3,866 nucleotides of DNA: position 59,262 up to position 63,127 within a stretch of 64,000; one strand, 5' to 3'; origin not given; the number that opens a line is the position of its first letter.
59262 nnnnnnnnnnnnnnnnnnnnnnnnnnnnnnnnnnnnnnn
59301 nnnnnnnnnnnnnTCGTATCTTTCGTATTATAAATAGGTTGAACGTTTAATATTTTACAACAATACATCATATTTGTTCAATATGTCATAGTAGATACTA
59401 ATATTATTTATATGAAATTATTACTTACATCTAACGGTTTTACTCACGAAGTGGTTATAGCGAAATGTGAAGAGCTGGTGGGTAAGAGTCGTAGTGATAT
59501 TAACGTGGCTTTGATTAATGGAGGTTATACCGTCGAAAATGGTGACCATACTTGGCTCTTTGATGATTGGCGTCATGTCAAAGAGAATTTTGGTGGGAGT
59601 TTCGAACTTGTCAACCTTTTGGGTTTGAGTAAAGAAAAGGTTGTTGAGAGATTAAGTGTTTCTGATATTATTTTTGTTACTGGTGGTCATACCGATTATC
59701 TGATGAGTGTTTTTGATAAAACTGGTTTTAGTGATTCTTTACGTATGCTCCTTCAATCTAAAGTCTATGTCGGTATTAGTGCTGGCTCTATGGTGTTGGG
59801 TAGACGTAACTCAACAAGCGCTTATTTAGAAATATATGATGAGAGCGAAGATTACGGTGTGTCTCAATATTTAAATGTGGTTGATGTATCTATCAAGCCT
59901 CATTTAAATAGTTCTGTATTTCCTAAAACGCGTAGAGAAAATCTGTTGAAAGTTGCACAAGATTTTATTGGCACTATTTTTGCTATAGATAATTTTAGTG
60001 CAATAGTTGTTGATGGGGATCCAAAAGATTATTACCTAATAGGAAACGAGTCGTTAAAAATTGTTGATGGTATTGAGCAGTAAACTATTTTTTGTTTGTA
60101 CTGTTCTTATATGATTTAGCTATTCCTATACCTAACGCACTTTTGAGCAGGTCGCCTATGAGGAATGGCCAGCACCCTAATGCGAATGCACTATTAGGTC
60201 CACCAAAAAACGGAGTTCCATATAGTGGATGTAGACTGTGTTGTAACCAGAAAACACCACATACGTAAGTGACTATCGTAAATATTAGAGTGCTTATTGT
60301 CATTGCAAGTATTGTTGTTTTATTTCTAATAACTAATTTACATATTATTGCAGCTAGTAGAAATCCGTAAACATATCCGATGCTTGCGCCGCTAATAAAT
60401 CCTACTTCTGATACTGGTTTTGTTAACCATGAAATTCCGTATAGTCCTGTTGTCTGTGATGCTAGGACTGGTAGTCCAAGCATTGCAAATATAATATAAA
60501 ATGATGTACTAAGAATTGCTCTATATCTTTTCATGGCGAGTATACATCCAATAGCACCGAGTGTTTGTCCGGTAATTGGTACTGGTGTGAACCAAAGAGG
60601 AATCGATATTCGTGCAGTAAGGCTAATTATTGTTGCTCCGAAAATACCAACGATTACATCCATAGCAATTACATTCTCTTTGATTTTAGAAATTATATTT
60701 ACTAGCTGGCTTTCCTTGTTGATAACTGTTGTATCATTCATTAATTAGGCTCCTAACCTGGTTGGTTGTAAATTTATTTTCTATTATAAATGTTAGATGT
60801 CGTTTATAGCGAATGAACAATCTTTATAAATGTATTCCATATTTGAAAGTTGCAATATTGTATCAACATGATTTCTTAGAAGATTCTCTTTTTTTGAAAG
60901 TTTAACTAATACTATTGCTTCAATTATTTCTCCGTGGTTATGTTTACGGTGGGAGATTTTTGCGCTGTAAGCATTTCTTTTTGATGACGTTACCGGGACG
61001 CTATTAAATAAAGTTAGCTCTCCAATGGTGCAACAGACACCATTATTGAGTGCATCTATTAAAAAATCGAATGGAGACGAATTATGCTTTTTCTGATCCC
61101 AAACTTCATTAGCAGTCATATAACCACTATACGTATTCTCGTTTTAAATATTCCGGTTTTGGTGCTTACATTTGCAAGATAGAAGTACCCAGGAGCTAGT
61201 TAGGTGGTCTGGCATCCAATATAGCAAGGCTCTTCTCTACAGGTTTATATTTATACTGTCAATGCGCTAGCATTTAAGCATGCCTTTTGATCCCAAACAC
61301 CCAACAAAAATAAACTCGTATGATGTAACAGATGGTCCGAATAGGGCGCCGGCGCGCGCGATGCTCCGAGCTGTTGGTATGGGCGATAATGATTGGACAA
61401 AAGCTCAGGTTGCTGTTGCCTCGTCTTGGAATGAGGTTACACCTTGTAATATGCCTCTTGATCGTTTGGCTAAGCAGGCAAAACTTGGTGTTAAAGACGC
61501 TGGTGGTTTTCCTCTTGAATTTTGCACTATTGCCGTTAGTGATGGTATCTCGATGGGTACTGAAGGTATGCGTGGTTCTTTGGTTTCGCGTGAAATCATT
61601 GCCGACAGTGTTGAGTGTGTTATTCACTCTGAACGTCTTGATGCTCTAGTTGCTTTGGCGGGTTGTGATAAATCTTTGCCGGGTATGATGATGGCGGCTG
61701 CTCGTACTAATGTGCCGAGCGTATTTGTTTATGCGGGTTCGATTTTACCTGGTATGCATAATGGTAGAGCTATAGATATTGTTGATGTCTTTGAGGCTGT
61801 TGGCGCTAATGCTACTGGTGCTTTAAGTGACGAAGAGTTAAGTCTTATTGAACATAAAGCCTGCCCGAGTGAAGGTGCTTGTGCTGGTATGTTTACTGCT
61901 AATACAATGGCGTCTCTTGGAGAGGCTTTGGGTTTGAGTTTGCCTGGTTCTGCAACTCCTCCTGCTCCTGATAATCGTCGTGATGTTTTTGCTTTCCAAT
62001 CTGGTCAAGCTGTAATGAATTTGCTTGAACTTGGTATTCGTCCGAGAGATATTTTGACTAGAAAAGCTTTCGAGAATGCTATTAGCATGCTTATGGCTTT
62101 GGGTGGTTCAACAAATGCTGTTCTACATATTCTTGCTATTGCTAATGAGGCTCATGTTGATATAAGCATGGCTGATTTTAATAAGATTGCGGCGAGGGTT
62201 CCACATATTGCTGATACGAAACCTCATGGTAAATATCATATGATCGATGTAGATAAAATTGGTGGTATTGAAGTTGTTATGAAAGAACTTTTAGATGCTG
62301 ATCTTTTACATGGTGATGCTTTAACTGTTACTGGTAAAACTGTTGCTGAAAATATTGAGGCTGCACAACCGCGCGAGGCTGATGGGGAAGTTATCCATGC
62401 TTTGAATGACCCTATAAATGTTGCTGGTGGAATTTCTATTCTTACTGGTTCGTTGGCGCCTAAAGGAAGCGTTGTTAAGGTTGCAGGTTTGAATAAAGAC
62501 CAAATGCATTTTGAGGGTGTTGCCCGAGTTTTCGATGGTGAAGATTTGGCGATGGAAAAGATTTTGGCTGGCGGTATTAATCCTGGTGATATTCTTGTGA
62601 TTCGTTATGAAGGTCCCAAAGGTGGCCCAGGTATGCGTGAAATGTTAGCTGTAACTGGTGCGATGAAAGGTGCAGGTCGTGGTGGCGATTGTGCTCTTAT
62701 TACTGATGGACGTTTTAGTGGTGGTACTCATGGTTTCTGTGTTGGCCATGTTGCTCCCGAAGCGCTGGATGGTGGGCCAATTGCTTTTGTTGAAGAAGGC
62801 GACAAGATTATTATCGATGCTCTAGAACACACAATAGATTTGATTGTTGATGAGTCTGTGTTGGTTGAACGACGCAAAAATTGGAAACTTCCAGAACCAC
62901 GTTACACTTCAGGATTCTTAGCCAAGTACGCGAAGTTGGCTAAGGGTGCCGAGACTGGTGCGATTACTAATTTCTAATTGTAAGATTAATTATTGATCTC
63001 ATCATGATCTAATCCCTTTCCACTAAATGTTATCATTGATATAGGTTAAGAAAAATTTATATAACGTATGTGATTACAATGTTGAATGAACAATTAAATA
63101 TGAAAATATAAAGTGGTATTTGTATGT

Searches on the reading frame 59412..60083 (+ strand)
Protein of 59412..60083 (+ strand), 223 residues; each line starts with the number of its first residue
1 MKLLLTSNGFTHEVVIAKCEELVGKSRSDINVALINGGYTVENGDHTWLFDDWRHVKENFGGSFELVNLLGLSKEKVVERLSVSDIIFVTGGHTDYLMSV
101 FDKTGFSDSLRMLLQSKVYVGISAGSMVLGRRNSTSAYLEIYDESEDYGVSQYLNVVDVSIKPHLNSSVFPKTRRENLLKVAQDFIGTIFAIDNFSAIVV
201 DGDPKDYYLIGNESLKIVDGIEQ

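Call 70: search_protein_families(library=pfam, proteins=[window:59412-60083:+], max_evalue=0.00001)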
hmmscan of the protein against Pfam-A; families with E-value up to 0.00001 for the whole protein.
window:59412-60083:+ (223 aa): 1 family
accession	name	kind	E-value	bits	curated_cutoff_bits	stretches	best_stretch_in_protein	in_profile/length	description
PF03575.23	Peptidase_S51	-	1.5e-21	77.4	23.9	1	43-203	42-201/206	Peptidase family S51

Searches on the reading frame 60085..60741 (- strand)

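Call 70: search_protein_families(library=pfam, proteins=[window:60085-60741:-], max_evalue=0.00001)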
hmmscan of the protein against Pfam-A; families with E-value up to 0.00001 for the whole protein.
window:60085-60741:- (218 aa): 1 family
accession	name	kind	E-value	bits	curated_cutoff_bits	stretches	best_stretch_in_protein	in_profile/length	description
PF02632.19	BioY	-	3e-21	76.3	25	1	51-211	1-138/140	BioY family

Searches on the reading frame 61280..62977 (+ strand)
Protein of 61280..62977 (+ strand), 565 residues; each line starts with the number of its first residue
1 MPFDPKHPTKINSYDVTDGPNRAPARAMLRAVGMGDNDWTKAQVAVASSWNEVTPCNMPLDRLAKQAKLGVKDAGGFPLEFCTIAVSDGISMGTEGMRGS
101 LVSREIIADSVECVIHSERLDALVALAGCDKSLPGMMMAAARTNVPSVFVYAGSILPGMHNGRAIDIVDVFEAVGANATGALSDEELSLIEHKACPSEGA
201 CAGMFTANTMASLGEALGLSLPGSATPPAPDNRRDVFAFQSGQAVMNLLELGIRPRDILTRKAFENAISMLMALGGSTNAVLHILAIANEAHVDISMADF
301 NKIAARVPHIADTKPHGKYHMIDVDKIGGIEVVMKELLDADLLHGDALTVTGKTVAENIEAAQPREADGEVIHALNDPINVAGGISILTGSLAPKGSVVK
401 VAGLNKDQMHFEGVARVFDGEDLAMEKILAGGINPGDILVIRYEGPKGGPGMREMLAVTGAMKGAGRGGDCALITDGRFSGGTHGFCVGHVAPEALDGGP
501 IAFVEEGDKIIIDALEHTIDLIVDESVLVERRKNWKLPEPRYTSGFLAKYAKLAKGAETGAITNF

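Call 70: search_protein_families(library=pfam, proteins=[window:61280-62977:+], max_evalue=0.00001)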
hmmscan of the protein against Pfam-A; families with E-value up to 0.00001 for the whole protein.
window:61280-62977:+ (565 aa): 2 families
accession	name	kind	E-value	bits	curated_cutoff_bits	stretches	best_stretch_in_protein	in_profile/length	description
PF00920.27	ILVD_EDD_N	-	4.3e-130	433.9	27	1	41-358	1-316/316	Dihydroxy-acid/6-phosphogluconate dehydratase N-terminal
PF24877.1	ILV_EDD_C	-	1.7e-70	236.7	27.7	1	370-561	1-191/191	Dihydroxy-acid/6-phosphogluconate dehydratase C-terminal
